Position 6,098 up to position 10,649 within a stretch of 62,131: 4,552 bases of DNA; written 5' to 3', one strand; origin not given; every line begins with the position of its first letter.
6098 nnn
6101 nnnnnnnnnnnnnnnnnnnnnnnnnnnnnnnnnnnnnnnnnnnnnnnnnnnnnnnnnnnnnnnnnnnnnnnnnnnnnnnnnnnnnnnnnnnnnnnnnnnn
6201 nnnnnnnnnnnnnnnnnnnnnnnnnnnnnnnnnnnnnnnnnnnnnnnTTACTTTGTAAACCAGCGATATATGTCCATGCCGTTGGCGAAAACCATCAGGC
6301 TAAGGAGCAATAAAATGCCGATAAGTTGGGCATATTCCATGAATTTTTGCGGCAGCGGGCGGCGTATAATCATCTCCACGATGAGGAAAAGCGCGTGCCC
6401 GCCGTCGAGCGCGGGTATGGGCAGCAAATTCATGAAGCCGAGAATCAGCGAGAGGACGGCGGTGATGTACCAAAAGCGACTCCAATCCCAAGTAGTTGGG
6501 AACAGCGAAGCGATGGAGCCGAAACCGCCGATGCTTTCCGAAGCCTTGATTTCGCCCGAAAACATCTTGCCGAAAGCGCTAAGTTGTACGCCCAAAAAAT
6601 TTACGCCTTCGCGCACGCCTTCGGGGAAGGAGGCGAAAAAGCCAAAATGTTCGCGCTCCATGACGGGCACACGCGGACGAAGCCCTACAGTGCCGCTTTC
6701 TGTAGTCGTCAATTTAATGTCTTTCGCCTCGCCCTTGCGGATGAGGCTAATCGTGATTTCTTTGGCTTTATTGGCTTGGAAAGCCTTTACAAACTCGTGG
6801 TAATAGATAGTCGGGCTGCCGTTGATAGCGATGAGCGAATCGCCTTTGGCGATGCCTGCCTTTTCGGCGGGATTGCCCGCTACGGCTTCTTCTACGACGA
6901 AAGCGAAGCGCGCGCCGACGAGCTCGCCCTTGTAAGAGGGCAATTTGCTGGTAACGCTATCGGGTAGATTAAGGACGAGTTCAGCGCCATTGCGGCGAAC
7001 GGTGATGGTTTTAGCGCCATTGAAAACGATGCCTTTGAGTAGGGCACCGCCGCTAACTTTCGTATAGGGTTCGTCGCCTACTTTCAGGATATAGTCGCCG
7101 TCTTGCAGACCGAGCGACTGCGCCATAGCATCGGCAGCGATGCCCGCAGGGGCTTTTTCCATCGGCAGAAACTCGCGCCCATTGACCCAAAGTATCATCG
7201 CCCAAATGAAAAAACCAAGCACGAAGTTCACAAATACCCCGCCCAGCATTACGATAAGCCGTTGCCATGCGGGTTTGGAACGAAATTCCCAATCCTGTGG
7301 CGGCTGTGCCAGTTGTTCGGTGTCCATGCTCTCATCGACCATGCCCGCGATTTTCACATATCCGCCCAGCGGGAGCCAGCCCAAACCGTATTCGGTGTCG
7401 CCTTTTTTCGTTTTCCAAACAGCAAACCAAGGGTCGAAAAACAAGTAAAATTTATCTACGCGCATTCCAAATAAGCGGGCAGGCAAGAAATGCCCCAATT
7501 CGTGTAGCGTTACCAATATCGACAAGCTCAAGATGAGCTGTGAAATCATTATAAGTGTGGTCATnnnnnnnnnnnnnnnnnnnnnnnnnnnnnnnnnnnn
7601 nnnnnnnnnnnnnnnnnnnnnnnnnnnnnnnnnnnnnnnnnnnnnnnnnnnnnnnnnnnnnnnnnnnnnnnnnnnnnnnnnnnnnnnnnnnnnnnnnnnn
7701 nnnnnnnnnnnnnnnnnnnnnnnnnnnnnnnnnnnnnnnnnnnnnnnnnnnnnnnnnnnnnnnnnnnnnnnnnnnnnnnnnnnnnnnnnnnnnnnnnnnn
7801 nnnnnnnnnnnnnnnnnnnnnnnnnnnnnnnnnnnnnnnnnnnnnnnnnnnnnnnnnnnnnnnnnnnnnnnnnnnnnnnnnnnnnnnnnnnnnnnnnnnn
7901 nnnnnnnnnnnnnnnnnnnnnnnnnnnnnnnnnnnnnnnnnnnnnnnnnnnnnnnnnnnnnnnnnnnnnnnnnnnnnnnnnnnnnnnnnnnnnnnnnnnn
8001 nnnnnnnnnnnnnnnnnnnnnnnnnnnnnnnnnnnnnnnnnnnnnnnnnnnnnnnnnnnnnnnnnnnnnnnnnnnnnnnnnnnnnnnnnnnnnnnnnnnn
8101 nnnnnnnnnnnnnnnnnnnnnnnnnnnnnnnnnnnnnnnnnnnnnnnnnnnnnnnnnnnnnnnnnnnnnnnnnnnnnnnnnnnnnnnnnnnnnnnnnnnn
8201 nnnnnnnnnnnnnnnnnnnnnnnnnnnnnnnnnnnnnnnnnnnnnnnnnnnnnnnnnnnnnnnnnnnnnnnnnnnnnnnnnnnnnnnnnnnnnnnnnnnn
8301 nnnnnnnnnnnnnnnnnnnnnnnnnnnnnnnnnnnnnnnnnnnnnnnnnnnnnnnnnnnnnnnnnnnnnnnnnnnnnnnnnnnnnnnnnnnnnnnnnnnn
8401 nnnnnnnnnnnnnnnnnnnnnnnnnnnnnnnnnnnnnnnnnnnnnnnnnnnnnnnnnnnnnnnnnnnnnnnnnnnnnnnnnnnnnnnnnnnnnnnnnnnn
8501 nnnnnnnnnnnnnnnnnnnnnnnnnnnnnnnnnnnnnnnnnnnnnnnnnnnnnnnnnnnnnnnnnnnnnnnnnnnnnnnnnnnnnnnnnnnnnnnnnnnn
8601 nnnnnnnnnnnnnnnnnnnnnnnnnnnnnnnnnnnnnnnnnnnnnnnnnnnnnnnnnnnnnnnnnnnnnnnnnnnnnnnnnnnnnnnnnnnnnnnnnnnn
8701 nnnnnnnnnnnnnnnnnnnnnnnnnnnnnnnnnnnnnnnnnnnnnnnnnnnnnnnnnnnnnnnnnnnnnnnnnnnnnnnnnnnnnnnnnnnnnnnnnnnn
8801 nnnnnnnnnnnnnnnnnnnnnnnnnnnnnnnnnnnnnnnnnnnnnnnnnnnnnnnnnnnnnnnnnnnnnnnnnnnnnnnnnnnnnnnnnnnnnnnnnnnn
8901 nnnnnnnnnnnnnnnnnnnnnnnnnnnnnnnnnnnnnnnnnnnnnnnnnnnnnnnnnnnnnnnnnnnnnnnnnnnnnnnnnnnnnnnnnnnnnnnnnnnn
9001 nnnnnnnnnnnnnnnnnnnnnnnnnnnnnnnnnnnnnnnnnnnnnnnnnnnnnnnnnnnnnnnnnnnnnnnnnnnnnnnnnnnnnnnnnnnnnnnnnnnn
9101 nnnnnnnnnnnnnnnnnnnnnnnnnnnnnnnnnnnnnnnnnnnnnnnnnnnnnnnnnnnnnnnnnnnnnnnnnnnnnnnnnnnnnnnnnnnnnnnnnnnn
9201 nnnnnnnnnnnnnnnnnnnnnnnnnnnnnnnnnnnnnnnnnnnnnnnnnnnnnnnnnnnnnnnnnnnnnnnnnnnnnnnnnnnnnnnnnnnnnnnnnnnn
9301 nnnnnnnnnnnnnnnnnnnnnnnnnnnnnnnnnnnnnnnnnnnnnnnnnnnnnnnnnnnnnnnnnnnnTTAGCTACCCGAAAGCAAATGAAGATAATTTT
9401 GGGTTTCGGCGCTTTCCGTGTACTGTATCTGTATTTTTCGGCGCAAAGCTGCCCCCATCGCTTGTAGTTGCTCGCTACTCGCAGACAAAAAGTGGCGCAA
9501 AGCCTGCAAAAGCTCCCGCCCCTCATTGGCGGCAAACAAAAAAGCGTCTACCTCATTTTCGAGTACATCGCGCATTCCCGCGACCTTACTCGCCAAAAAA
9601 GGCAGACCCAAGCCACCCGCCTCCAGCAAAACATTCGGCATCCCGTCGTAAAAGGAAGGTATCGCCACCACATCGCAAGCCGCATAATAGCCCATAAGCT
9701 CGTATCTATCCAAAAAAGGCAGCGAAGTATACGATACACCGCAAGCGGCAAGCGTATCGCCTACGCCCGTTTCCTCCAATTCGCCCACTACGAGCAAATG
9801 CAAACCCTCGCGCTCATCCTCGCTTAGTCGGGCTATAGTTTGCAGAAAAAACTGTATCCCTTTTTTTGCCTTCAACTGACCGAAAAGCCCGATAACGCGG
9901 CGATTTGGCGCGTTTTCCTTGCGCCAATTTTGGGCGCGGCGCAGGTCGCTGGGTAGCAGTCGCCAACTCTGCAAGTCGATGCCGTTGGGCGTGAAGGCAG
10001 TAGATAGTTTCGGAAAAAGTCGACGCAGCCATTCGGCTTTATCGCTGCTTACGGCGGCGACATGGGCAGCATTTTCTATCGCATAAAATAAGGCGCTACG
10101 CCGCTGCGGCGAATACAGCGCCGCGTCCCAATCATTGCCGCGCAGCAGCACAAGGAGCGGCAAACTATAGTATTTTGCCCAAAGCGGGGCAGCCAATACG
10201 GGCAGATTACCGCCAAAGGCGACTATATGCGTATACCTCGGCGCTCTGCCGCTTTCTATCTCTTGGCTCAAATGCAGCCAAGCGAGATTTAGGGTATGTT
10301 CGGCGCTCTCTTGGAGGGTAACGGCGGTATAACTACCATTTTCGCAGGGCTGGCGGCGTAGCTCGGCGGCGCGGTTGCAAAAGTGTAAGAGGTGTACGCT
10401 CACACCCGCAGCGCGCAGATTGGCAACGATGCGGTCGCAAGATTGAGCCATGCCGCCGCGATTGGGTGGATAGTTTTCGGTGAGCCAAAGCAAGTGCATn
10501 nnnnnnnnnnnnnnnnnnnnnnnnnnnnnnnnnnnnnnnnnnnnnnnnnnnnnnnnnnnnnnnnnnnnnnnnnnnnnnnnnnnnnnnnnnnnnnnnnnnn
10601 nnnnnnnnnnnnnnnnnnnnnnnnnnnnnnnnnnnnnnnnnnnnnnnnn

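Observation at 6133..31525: Compensatory base changes in a repeat module indicate selection on secondary structure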

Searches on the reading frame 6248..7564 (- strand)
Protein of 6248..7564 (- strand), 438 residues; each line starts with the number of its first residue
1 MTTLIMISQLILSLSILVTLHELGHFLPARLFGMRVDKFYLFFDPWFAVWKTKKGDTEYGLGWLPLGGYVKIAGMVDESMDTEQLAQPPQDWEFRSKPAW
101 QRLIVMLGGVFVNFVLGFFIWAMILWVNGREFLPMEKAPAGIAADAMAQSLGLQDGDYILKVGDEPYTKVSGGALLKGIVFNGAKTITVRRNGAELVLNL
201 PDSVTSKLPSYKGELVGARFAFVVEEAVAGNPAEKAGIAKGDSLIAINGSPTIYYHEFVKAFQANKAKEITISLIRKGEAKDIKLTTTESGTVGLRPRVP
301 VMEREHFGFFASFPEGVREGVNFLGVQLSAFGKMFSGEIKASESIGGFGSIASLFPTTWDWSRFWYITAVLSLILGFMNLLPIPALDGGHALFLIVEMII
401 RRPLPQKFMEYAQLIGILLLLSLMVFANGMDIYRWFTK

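Call 14: search_protein_families(library=ncbifam, proteins=[window:6248-7564:-])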
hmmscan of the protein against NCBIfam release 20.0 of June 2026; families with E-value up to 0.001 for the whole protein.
window:6248-7564:- (438 aa): 12 families
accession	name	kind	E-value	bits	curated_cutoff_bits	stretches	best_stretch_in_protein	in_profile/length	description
TIGR00054.1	TIGR00054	equivalog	7.1e-69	232.7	147.55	1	6-434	6-418/421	RIP metalloprotease RseP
NF008046.0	PRK10779.1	equivalog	1.4e-46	159.5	477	2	217-431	219-446/450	sigma E protease regulator RseP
TIGR02037.1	degP_htrA_DO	subfamily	2e-07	30.3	416.2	1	223-289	262-329/434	Do family serine endopeptidase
NF041199.1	trx7_PDZ_seleno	equivalog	2.7e-07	29.8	300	1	223-288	206-273/390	Trx7/PDZ domain-containing (seleno)protein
TIGR00225.1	prc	subfamily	1.5e-06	27.5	218.6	1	222-288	64-132/335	C-terminal processing peptidase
NF040960.1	MamE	equivalog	4.4e-06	25.6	800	1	223-336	470-584/659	magnetosome formation protease MamE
NF047968.1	SerProtHtrA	equivalog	1.3e-05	24.8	470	0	216-286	285-356/357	serine protease HtrA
TIGR02860.1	spore_IV_B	equivalog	1.5e-05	24.2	305.25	1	227-286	120-179/402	SpoIVB peptidase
NF045589.1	Cterm_S41_CtpB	exception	2e-05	23.4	633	1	223-287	133-200/416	carboxyl-terminal processing protease CtpB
NF007526.1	PRK10139.1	equivalog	0.00012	20.9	756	1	219-290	291-362/456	serine endoprotease DegQ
NF041515.1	GspC_delta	equivalog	0.00017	21.5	150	0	176-284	198-307/311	type II secretion system protein GspC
NF041521.1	HhoA_HhoB_HtrA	equivalog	0.00076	18.9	450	0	223-288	266-332/335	HhoA/HhoB/HtrA family serine endopeptidase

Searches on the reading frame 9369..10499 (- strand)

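Call 14: search_protein_families(library=ncbifam, proteins=[window:9369-10499:-])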
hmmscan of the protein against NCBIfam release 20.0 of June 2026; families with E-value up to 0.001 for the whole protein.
window:9369-10499:- (376 aa): 19 families
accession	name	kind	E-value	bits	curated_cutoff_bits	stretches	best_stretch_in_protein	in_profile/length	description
NF038229.1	Glyco4_Geo_Pelo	equivalog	4.1e-22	78.7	400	1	108-373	75-333/338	GPMC system family 4 glycosyltransferase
NF047684.1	TeichurnBiosyTuaC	equivalog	1.1e-20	73.9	550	1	103-366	123-379/391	teichuronic acid biosynthesis protein TuaC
TIGR03088.1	stp2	hypoth_equivalog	7.6e-19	68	409.05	1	148-372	141-369/374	TIGR03088 family PEP-CTERM/XrtA system glycosyltransferase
TIGR03449.1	mycothiol_MshA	equivalog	9.3e-13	47.8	462.5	1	168-364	191-393/406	D-inositol-3-phosphate glycosyltransferase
NF041876.1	EPS_EpsE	equivalog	9e-12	44.9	400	1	184-365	198-385/389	exopolysaccharide biosynthesis GT4 family glycosyltransferase EpsE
TIGR04063.1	stp3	hypoth_equivalog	9e-12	44.6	442.05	1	139-369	153-388/397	TIGR04063 family PEP-CTERM/XrtA system glycosyltransferase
TIGR03999.1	thiol_BshA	equivalog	2e-11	43.4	273.7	1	111-372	112-369/375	N-acetyl-alpha-D-glucosaminyl L-malate synthase BshA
TIGR02149.1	glgA_Coryne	subfamily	2.7e-11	43.2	302.4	1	140-352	141-366/391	glycogen synthase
NF050056.1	ProtGlycPglH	equivalog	5.4e-11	42.2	600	1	200-372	179-349/354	GalNAc-alpha-(1->4)-GalNAc-alpha-(1->3)-diNAcBac-PP-undecaprenol alpha-1,4-N-acetyl-D-galactosaminyltransferase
TIGR04157.1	glyco_rSAM_CFB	subfamily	5.5e-10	38.8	400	1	195-364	222-397/406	TIGR04157 family glycosyltransferase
TIGR04047.1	MSMEG_0565_glyc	hypoth_equivalog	4.2e-08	32.7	259.85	1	140-364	135-366/373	MSMEG_0565 family glycosyltransferase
NF012028.0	PRK15484.1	subfamily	5e-08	32.4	618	1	154-321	150-324/380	lipopolysaccharide N-acetylglucosaminyltransferase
TIGR02095.1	glgA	subfamily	4.3e-07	29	328.45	1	198-374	292-475/477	glycogen/starch synthase, ADP-glucose type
NF038011.1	PelF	equivalog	2.3e-06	26.9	100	1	165-315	280-424/489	GT4 family glycosyltransferase PelF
NF007396.0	PRK09922.1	equivalog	2e-05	23.6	385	1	277-352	262-339/361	lipopolysaccharide 1,6-galactosyltransferase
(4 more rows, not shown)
